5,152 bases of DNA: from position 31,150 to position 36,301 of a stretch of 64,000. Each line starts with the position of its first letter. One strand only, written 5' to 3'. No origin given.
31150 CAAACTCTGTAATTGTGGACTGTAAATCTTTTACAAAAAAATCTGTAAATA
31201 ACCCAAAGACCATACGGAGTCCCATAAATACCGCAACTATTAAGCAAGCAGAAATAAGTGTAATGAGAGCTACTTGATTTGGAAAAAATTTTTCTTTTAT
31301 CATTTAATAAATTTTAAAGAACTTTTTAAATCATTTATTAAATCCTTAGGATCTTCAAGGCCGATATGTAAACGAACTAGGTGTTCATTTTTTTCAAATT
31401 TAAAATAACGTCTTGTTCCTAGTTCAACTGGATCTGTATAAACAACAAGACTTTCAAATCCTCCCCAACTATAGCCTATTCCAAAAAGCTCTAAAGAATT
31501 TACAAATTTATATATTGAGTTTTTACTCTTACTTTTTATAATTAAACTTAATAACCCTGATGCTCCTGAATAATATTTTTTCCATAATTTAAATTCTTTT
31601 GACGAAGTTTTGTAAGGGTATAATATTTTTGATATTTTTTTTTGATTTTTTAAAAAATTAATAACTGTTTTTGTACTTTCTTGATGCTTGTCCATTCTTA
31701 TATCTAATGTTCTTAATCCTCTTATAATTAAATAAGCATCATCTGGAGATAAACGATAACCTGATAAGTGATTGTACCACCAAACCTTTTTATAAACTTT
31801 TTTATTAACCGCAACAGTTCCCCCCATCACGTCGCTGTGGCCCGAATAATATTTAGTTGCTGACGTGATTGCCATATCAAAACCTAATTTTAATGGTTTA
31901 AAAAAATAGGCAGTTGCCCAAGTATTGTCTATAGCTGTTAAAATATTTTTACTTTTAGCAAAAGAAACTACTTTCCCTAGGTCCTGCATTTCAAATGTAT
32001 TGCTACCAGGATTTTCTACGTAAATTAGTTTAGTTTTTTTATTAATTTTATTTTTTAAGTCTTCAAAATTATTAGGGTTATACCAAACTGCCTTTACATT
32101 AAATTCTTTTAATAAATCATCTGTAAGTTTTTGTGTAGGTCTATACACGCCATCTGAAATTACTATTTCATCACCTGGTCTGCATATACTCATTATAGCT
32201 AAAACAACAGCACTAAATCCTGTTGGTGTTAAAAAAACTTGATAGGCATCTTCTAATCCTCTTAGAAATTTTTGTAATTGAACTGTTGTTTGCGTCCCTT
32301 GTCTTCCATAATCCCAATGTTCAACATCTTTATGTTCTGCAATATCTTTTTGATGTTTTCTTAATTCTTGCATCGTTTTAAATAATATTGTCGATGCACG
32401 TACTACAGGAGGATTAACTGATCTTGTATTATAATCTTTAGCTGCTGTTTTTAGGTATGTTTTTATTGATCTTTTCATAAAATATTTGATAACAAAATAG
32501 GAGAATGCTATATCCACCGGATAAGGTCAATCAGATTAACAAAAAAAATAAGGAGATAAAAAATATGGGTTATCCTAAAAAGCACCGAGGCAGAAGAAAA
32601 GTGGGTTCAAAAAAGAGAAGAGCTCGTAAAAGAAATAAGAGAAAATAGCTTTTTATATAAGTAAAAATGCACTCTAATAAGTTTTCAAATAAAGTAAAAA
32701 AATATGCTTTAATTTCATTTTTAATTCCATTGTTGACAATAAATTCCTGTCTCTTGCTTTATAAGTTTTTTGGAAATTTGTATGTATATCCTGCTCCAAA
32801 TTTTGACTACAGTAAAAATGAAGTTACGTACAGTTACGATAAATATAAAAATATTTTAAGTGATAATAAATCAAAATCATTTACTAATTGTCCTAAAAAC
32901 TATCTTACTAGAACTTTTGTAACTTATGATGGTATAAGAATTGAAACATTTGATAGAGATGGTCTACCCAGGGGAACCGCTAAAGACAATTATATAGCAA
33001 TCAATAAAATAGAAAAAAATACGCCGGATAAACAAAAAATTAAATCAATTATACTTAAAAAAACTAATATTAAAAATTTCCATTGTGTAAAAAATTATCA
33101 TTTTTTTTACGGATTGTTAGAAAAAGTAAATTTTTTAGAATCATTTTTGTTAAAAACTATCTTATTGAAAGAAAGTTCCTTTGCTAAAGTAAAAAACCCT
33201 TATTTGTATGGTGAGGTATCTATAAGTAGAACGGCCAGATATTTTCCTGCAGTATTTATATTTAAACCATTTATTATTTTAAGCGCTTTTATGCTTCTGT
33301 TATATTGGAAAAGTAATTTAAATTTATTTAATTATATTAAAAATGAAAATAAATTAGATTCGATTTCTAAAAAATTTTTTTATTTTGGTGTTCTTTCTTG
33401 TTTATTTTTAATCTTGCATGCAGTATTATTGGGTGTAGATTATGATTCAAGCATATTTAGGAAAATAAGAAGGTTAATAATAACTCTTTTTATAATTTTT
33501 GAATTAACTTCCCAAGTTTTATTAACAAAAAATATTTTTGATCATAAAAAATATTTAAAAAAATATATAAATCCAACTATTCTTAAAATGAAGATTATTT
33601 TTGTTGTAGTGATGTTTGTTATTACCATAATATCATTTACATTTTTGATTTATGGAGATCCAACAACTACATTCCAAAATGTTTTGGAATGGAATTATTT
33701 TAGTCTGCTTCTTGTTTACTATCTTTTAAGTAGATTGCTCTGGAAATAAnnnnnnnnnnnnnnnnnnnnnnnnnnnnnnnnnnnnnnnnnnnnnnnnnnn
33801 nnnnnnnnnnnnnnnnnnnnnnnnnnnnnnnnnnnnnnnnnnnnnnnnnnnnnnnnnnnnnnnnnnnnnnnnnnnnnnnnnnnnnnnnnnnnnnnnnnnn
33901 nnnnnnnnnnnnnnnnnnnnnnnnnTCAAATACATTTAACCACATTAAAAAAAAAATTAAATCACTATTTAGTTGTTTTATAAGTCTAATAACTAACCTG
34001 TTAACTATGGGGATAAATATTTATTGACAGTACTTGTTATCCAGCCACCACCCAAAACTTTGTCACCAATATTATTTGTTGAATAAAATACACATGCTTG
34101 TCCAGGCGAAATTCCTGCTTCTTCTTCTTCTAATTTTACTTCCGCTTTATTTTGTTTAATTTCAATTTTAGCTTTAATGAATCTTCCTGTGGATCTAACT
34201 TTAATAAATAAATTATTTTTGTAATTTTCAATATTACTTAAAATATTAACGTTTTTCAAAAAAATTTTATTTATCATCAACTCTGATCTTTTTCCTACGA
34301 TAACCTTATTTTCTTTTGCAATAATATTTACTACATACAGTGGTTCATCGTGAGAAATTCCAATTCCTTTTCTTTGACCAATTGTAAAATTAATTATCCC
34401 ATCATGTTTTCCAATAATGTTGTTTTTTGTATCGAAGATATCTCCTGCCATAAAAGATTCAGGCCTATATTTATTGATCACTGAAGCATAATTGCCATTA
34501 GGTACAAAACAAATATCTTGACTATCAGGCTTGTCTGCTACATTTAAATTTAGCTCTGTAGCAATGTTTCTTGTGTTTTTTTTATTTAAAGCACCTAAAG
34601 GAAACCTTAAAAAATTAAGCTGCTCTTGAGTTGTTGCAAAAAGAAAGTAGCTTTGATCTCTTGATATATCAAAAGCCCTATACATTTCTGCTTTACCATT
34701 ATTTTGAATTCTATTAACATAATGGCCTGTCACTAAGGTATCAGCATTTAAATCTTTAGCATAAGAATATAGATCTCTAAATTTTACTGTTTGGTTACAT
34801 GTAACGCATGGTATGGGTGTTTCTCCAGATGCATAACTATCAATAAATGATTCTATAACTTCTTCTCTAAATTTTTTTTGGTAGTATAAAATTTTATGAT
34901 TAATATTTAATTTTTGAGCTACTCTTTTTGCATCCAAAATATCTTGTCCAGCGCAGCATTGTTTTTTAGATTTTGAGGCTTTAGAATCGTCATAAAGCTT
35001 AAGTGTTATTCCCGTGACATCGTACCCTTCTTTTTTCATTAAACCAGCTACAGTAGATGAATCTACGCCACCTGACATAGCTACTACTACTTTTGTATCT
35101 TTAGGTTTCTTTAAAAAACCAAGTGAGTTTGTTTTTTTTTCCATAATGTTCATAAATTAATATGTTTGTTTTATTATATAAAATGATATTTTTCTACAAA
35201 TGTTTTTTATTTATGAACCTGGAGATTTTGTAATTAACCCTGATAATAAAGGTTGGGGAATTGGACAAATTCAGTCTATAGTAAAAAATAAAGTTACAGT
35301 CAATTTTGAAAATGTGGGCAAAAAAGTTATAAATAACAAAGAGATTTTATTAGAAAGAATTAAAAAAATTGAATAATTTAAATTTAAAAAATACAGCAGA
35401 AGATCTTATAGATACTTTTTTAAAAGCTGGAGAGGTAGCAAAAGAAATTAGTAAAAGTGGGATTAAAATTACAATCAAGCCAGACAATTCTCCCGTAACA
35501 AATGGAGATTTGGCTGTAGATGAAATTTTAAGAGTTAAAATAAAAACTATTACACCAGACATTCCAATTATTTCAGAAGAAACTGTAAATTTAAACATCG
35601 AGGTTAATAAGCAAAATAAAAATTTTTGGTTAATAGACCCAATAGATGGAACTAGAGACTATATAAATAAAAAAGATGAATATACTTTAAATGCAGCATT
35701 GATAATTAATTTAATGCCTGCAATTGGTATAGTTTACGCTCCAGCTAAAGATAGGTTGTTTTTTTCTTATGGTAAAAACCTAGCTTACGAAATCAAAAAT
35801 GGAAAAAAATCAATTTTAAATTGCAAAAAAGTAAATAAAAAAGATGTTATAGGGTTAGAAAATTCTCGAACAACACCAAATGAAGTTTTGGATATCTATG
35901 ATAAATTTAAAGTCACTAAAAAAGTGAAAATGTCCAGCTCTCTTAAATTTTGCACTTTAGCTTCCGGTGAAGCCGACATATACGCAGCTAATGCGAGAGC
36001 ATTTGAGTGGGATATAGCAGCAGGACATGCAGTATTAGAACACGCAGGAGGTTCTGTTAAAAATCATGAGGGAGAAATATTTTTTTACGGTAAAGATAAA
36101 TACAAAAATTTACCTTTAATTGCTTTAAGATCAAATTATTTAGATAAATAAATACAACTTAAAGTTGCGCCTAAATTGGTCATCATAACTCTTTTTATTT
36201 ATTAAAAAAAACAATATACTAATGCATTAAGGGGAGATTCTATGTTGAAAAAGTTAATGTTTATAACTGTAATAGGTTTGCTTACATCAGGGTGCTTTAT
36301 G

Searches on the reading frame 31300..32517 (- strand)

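Call 4: search_protein_families(library=pfam, proteins=[window:31300-32517:-], max_evalue=0.01)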
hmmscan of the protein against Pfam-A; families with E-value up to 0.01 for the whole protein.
window:31300-32517:- (405 aa): 4 families
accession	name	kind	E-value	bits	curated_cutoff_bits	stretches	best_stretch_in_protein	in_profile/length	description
PF01053.26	Cys_Met_Meta_PP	-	1.7e-101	340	27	1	26-402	10-381/381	Cys/Met metabolism PLP-dependent enzyme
PF00155.27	Aminotran_1_2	-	1.1e-07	31.9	19.7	1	80-203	50-191/361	Aminotransferase class I and II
PF01212.27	Beta_elim_lyase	-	3.3e-05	23.8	27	1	73-285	29-258/288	Beta-eliminating lyase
PF00266.25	Aminotran_5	-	4.1e-05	23.2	21.5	1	65-225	36-204/371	Aminotransferase class-V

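Call 6: search_protein_families(library=ncbifam, proteins=[window:31300-32517:-], max_evalue=0.001)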
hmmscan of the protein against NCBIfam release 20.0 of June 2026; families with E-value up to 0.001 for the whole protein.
window:31300-32517:- (405 aa): 64 families (the best 25 are shown)
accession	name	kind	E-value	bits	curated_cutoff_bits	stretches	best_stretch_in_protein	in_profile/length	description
TIGR01324.1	cysta_beta_ly_B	equivalog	1.7e-109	366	365.9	1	27-402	10-375/377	cystathionine beta-lyase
NF006538.0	PRK09028.1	equivalog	9.8e-99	330.6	655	1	24-402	14-387/396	cystathionine beta-lyase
NF004626.0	PRK05967.1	equivalog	3e-98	328.9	649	1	28-402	26-390/395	cystathionine beta-lyase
NF005456.0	PRK07050.1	equivalog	3.7e-96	322.2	500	1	30-402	24-390/394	cystathionine beta-lyase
NF041088.1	ala_glut_racmase_Arch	equivalog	3.3e-91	306.1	629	1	25-402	11-379/381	bifunctional L-alanine/L-glutamate racemase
NF005990.0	PRK08114.1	equivalog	1.7e-90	303.7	634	1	18-404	6-394/395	cystathionine beta-lyase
NF004627.0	PRK05968.1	subfamily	3.7e-76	256.5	508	1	25-402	17-385/389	hypothetical protein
NF005810.0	PRK07671.1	equivalog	4e-71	240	594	1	24-401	11-376/377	bifunctional cystathionine gamma-lyase/homocysteine desulfhydrase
TIGR01328.1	met_gam_lyase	equivalog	5.5e-69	232.9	549.7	1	30-402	18-389/391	methionine gamma-lyase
TIGR02080.1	O_succ_thio_ly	equivalog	6.9e-69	232.4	504.55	1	58-402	33-380/382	cystathionine gamma-synthase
NF005871.0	PRK07811.1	equivalog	4.3e-67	226.4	513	1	26-402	23-387/389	cystathionine gamma-synthase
NF004821.0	PRK06176.1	equivalog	1.3e-66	225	642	1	54-402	31-377/380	cystathionine gamma-synthase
NF005263.0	PRK06767.1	equivalog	3.9e-65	220.4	617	1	30-404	20-386/392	methionine gamma-lyase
NF006097.0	PRK08249.1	equivalog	8e-65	218.7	600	1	28-404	23-396/402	cystathionine gamma-synthase family protein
NF006347.0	PRK08574.1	equivalog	2.7e-64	217.3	477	1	22-402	8-383/385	cystathionine gamma-synthase family protein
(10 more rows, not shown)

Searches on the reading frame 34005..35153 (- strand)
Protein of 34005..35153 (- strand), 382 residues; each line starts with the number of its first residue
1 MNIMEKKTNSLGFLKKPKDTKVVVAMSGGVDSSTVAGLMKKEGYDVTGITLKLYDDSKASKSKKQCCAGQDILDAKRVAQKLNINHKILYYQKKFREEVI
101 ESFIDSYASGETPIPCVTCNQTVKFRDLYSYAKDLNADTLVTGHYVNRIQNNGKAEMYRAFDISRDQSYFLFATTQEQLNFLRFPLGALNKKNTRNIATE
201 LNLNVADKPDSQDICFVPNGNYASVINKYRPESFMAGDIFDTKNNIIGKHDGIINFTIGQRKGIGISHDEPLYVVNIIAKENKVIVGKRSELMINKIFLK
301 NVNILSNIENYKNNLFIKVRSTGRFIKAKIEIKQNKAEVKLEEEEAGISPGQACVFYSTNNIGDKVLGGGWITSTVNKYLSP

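Call 50: search_protein_families(library=pfam, alignment_id=A1, max_evalue=1e-8)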
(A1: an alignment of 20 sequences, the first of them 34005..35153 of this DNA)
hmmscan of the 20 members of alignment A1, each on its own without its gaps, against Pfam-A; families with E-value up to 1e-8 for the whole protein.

A. member 1, window:34005-35153:- (382 aa): 3 families
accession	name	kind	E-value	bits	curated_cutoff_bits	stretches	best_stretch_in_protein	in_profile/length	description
PF03054.22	tRNA_Me_trans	-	2.5e-74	249.8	20.6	1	21-218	2-201/202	tRNA methyl transferase HUP domain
PF20259.3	tRNA_Me_trans_M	-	4.4e-19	68.2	27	1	225-288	3-66/66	tRNA methyl transferase PRC-barrel domain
PF20258.4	tRNA_Me_trans_C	-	1e-15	58.2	20.6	1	296-372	3-77/77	Aminomethyltransferase beta-barrel domain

B. families by the number of members that match (of 20 scanned): 33 families (the first 25 are shown)
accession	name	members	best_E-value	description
PF01266.30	DAO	2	3.9e-71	FAD dependent oxidoreductase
PF01012.27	ETF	2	1.8e-43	Electron transfer flavoprotein domain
PF01227.27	GTP_cyclohydroI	1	1.1e-74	GTP cyclohydrolase I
PF03054.22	tRNA_Me_trans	1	2.5e-74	tRNA methyl transferase HUP domain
PF01571.26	GCV_T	1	6.2e-74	Aminomethyltransferase folate-binding domain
PF02163.28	Peptidase_M50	1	4.5e-65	Peptidase family M50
PF09996.14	DUF2237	1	8e-50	Uncharacterized protein conserved in bacteria (DUF2237)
PF05187.19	Fer4_ETF_QO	1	4.2e-45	Electron transfer flavoprotein-ubiquinone oxidoreductase, 4Fe-4S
PF21162.3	ETFQO_UQ-bd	1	3.2e-43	ETF-QO, ubiquinone-binding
PF00459.30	Inositol_P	1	4.9e-40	Inositol monophosphatase family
PF00766.25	ETF_alpha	1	3.2e-35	Electron transfer flavoprotein FAD-binding domain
PF01694.28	Rhomboid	1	8e-32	Rhomboid domain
PF00005.33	ABC_tran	1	4e-30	ABC transporter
PF14108.11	ABA4-like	1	4.7e-30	ABA DEFICIENT 4-like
PF01502.23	PRA-CH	1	6.3e-28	Phosphoribosyl-AMP cyclohydrolase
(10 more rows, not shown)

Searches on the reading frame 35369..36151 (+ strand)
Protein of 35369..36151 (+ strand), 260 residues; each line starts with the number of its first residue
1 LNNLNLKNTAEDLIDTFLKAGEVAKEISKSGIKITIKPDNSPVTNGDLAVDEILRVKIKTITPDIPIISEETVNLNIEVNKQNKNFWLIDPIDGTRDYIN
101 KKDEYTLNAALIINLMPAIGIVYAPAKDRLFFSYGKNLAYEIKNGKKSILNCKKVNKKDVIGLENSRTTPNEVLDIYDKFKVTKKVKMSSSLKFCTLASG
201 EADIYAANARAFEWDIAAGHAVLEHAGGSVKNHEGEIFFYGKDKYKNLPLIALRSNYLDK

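Call 62: search_protein_families(library=ncbifam, proteins=[window:35369-36151:+], max_evalue=0.00001)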
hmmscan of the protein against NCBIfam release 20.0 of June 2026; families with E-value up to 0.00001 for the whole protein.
window:35369-36151:+ (260 aa): 7 families
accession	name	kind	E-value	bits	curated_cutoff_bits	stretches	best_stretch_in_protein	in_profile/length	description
TIGR01331.1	bisphos_cysQ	equivalog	4.9e-60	203.2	228.8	1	11-247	3-243/250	3'(2'),5'-bisphosphate nucleotidase CysQ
NF008182.0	PRK10931.1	equivalog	4.9e-44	150.2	379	1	29-240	23-230/246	3'(2'),5'-bisphosphate nucleotidase CysQ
TIGR02067.1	his_9_HisN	equivalog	1.7e-26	93.2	275.15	1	25-237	18-228/252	histidinol-phosphatase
TIGR01330.1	bisphos_HAL2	equivalog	3.3e-19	68.9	267.05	1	160-247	237-329/359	3'(2'),5'-bisphosphate nucleotidase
NF009321.0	PRK12676.1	equivalog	1.6e-16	60.2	264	1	12-256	13-252/264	bifunctional fructose-bisphosphatase/inositol-phosphate phosphatase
NF008027.1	PRK10757.1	equivalog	2.1e-10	40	332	1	30-235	27-232/267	inositol-1-monophosphatase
NF010678.0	PRK14076.1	equivalog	2.6e-10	39.8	493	1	28-237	27-255/570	bifunctional NADP phosphatase/NAD kinase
